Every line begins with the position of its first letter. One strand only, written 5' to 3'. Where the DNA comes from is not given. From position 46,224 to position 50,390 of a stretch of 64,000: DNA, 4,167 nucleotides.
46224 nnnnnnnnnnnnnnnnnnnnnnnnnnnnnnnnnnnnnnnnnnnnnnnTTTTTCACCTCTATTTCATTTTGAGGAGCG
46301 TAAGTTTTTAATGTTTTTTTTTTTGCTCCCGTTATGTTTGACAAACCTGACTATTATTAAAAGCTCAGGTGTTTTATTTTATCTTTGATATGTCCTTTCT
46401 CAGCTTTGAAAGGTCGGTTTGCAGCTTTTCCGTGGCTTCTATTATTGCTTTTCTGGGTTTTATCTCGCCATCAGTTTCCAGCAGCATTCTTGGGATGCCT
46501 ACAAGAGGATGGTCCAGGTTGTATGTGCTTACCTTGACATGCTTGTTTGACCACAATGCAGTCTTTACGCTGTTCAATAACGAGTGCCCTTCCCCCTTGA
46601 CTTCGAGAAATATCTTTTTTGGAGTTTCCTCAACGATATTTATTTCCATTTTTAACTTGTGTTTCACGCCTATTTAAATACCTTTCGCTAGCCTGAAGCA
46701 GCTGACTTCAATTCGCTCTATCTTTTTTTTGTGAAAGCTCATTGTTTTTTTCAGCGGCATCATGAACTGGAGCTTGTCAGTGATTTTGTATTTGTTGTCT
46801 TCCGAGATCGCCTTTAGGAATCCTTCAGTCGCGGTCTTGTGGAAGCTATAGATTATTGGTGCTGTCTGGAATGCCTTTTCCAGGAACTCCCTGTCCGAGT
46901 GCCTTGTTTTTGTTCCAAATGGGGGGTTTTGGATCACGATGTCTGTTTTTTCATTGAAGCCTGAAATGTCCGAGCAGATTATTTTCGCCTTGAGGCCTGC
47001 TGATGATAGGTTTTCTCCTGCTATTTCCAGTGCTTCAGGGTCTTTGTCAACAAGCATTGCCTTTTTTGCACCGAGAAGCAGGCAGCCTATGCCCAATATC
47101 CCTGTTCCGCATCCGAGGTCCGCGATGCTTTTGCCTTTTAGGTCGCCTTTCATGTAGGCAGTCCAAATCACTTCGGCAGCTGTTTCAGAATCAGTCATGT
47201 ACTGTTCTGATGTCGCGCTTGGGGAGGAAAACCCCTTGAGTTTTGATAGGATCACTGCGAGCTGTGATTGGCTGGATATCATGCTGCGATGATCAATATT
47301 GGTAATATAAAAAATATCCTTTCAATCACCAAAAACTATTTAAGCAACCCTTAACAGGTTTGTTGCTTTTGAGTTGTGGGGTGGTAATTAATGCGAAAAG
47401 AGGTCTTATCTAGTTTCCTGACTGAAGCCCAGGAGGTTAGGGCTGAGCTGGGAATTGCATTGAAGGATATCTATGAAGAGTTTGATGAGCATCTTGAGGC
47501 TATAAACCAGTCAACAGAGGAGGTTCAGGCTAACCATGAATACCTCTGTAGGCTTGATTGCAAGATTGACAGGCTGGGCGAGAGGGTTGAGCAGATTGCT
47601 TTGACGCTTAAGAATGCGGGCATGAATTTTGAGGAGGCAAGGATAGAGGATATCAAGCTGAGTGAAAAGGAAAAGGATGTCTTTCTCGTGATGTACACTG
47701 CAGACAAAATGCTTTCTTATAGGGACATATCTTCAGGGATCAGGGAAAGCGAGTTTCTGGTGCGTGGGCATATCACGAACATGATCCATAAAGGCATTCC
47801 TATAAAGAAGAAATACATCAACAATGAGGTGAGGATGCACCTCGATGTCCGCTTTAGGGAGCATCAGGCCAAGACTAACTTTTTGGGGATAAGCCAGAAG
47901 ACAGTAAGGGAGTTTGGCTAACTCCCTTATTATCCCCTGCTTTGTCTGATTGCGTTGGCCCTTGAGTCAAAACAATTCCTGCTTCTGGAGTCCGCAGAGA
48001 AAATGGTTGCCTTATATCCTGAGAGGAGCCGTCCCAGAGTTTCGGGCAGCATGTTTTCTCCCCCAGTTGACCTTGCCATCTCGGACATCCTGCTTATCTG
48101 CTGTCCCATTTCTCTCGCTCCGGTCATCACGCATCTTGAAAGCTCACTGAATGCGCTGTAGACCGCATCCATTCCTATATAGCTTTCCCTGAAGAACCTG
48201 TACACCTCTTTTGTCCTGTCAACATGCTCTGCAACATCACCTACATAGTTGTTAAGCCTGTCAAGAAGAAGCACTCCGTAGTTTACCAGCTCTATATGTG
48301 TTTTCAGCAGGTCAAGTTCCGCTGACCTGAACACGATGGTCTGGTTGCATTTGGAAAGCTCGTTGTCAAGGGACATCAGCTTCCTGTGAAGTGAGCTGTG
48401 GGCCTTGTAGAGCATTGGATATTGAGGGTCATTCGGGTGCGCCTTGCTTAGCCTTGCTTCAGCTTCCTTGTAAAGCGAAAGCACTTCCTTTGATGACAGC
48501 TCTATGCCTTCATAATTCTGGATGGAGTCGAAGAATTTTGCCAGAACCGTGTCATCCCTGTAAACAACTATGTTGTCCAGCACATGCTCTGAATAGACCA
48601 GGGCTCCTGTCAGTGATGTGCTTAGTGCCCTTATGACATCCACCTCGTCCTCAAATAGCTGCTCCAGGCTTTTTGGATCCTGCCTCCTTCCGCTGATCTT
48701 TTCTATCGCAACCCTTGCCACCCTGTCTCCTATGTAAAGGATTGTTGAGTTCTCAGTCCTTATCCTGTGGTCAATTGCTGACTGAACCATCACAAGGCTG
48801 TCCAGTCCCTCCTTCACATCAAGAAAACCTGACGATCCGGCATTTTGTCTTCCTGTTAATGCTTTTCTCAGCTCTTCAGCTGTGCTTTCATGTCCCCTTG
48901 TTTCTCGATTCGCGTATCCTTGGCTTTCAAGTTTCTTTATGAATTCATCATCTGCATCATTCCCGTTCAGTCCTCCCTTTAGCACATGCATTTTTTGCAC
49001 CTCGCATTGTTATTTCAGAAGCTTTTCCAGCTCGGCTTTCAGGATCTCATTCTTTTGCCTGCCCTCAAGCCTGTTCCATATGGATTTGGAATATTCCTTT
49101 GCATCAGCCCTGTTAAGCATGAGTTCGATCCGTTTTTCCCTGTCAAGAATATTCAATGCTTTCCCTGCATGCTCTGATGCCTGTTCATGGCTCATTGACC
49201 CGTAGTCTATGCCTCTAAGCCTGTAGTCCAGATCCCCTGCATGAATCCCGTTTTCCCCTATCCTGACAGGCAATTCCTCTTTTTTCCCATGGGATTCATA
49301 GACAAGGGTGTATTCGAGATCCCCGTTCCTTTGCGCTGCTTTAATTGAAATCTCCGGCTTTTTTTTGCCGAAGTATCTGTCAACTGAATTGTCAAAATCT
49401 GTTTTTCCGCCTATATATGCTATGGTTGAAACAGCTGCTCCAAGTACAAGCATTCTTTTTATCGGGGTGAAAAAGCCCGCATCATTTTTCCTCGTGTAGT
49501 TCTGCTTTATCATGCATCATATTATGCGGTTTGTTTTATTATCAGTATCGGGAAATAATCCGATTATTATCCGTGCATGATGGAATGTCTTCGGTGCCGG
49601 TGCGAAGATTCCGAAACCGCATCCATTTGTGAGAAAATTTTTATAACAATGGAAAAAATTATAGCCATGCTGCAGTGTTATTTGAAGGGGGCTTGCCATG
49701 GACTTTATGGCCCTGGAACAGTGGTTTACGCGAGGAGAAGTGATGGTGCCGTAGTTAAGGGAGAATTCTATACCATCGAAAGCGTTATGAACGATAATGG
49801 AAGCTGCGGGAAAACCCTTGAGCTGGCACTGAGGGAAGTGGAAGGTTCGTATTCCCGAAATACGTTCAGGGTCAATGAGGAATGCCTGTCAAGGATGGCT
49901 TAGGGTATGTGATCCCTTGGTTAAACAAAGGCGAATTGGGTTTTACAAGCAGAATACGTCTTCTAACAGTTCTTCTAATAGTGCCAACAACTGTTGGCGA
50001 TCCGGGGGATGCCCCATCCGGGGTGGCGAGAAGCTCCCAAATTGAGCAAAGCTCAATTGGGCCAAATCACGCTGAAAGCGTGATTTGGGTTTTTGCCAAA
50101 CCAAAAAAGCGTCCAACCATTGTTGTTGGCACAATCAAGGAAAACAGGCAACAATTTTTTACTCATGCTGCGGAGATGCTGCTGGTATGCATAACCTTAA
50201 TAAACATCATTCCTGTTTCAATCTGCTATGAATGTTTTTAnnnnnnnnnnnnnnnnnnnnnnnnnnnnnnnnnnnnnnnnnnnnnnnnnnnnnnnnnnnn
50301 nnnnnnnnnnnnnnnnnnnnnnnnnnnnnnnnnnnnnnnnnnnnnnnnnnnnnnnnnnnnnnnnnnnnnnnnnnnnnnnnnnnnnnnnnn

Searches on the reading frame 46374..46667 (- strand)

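Call 98: search_protein_families(library=pfam, proteins=[window:46374-46667:-], max_evalue=0.01)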
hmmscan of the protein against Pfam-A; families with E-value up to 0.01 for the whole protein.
window:46374-46667:- (97 aa): 2 families
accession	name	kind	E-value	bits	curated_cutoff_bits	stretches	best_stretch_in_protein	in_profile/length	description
PF13656.11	RNA_pol_L_2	-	1.8e-15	56.8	27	1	21-91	4-74/75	RNA polymerase Rpb3/Rpb11 dimerisation domain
PF01193.29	RNA_pol_L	-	3e-05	24.1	24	1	22-85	3-73/74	RNA polymerase Rpb3/Rpb11 dimerisation domain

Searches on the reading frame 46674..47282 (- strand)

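Call 16: search_protein_families(library=pfam, proteins=[window:46674-47282:-], max_evalue=0.001)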
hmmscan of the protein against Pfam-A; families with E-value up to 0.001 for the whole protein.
window:46674-47282:- (202 aa): 7 families
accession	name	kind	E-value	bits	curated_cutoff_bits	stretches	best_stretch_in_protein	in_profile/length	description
PF05175.20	MTS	-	8.3e-15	55.3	23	1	49-139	31-124/170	Methyltransferase small domain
PF06325.19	PrmA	-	1.7e-13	51.2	22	1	47-119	159-233/296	Ribosomal protein L11 methyltransferase (PrmA)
PF03602.21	Cons_hypoth95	-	2.3e-08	34.4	24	1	45-145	37-149/182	Conserved hypothetical protein 95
PF13649.12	Methyltransf_25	-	2.3e-07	31.9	27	1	53-124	1-76/97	Methyltransferase domain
PF13847.12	Methyltransf_31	-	2.4e-07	31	27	1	49-139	3-89/145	Methyltransferase domain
PF01170.24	UPF0020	-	2.4e-05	24.5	22.3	1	76-129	80-138/197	RMKL-like, methyltransferase domain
PF10294.15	Methyltransf_16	-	0.00074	19.8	21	0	43-106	40-105/174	Lysine methyltransferase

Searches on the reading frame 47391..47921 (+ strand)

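Call 16: search_protein_families(library=pfam, proteins=[window:47391-47921:+], max_evalue=0.001)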
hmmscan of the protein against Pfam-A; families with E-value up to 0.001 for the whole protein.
window:47391-47921:+ (176 aa): 1 family
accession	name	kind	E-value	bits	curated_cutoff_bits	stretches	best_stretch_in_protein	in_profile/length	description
PF02050.21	FliJ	-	0.00087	20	28.4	0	9-87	6-89/123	Flagellar FliJ protein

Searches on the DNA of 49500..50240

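Call 100: search_rna_families(source=window, start=49500, end=50240, threshold=evalue, max_evalue=0.1)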
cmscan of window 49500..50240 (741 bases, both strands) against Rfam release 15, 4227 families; matches with E-value up to 0.1: 0.
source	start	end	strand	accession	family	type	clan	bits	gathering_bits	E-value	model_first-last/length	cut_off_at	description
